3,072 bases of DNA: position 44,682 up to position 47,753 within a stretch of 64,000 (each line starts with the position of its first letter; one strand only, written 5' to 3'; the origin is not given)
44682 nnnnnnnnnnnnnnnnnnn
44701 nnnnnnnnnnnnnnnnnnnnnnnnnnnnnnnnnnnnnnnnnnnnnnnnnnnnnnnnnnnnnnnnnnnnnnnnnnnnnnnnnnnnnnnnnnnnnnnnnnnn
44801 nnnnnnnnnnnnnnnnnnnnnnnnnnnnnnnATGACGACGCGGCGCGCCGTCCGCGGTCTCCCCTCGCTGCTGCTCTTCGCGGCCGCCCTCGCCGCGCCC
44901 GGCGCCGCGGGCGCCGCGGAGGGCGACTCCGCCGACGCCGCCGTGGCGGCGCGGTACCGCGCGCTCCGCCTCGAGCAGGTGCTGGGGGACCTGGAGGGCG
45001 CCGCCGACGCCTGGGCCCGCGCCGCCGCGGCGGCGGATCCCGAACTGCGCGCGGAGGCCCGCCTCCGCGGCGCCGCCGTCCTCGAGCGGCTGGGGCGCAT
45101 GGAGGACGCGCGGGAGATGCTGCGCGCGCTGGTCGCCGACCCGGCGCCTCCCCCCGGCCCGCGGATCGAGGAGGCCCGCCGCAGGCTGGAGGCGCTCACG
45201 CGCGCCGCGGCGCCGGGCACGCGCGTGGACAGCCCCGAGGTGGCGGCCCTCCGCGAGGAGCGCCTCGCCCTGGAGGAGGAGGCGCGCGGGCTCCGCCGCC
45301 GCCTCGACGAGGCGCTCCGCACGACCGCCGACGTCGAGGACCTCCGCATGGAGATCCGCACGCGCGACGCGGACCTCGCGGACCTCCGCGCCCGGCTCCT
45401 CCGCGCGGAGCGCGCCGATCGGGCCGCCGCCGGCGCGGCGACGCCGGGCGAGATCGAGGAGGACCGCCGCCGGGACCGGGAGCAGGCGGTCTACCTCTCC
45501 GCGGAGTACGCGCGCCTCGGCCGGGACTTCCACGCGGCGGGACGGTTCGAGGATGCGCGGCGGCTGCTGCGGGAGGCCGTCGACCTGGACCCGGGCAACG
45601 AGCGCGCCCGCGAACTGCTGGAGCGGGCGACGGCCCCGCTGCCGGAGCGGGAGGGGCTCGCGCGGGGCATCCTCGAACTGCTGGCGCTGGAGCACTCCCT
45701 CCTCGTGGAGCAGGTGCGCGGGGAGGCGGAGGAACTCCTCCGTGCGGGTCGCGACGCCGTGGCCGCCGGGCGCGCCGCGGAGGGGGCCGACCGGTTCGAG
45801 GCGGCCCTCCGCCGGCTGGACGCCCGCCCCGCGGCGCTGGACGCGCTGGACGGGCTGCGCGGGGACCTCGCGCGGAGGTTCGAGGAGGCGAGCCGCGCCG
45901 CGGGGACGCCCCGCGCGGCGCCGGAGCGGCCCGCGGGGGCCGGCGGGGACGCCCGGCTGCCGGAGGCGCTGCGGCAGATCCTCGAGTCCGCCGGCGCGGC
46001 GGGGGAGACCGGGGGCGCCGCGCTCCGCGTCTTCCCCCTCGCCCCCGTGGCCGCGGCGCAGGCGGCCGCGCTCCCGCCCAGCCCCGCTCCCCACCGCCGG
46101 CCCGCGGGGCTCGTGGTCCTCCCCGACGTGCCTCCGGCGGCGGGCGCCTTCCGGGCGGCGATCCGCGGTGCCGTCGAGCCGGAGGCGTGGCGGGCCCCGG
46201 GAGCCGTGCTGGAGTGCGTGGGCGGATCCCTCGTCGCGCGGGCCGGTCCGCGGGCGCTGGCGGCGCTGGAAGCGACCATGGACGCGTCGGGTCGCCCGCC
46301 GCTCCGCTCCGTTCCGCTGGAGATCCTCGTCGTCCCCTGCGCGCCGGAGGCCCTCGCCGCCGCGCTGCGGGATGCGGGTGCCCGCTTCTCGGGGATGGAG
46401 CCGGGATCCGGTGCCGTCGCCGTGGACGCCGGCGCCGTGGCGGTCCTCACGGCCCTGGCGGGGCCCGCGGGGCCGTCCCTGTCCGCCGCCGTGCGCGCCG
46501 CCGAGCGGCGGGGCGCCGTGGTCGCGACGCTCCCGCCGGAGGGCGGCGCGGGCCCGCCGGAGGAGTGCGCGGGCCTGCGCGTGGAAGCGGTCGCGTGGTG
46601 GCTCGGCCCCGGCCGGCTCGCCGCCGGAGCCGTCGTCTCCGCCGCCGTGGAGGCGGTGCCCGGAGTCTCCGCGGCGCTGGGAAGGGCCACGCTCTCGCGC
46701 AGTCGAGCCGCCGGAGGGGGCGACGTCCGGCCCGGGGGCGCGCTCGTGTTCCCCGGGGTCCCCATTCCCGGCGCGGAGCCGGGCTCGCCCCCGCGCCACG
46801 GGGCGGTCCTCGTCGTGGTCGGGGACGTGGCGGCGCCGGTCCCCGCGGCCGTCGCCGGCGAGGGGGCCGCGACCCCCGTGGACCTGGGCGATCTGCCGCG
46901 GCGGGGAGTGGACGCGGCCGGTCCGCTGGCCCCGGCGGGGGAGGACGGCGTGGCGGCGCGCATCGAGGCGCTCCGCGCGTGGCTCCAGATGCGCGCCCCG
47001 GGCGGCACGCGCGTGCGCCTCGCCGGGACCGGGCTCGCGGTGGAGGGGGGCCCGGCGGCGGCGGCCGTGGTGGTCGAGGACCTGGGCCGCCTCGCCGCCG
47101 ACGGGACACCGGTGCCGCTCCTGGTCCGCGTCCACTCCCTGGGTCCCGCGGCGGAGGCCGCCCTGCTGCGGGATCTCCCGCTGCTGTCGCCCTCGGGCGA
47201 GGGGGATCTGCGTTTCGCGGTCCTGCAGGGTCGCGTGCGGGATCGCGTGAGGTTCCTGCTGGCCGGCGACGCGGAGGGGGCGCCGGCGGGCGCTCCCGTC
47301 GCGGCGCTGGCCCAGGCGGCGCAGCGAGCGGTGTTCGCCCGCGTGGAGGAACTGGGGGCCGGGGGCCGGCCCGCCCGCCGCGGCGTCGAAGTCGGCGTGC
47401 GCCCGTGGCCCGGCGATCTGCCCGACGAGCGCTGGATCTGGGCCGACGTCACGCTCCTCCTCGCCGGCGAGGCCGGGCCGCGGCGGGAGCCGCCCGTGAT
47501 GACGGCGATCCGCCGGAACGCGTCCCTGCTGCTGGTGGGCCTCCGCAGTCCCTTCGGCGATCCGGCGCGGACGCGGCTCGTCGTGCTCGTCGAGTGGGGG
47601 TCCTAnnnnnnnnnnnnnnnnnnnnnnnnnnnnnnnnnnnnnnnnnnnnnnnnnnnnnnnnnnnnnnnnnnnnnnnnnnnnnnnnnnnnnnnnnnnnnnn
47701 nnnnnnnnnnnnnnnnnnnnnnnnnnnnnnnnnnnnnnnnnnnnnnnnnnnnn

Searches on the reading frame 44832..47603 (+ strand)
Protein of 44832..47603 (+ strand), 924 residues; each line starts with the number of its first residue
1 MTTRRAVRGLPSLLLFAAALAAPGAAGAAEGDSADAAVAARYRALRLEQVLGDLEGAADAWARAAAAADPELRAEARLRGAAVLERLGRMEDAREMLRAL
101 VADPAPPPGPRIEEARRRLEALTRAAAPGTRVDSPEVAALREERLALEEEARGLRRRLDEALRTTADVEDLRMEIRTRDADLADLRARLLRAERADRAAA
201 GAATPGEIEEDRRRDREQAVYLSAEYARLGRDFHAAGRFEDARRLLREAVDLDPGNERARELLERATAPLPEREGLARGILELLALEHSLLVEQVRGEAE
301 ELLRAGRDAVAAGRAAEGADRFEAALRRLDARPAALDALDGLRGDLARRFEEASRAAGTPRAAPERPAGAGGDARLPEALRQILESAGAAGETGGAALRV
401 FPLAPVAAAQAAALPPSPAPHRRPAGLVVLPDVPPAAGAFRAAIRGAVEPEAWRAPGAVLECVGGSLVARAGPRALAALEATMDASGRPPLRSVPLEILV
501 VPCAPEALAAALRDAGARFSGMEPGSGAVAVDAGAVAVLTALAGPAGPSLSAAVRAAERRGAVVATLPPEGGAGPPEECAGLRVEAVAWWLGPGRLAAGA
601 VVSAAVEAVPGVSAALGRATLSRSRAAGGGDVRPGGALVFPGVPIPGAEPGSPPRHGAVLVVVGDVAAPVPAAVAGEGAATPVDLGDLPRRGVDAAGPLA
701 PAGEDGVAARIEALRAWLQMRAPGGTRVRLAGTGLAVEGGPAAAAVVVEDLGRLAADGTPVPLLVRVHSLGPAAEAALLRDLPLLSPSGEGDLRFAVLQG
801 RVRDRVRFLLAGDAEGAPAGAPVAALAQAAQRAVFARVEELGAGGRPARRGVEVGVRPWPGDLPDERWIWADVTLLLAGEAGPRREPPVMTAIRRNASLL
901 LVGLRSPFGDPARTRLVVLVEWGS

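Call 18: search_protein_families(library=pfam, proteins=[window:44832-47603:+], max_evalue=0.001)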
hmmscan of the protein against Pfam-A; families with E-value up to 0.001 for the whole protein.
window:44832-47603:+ (924 aa): 2 families
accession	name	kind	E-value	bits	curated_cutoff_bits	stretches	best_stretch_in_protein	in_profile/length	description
PF07719.23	TPR_2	-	0.00035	20.9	27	1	225-256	3-34/34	Tetratricopeptide repeat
PF13428.12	TPR_14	-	0.0006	20.7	23.5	1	225-263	3-41/44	Tetratricopeptide repeat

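Call 85: search_protein_families(library=ncbifam, proteins=[window:44832-47603:+], max_evalue=0.01)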
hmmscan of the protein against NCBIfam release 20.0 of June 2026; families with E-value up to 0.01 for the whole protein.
window:44832-47603:+ (924 aa): 0 families
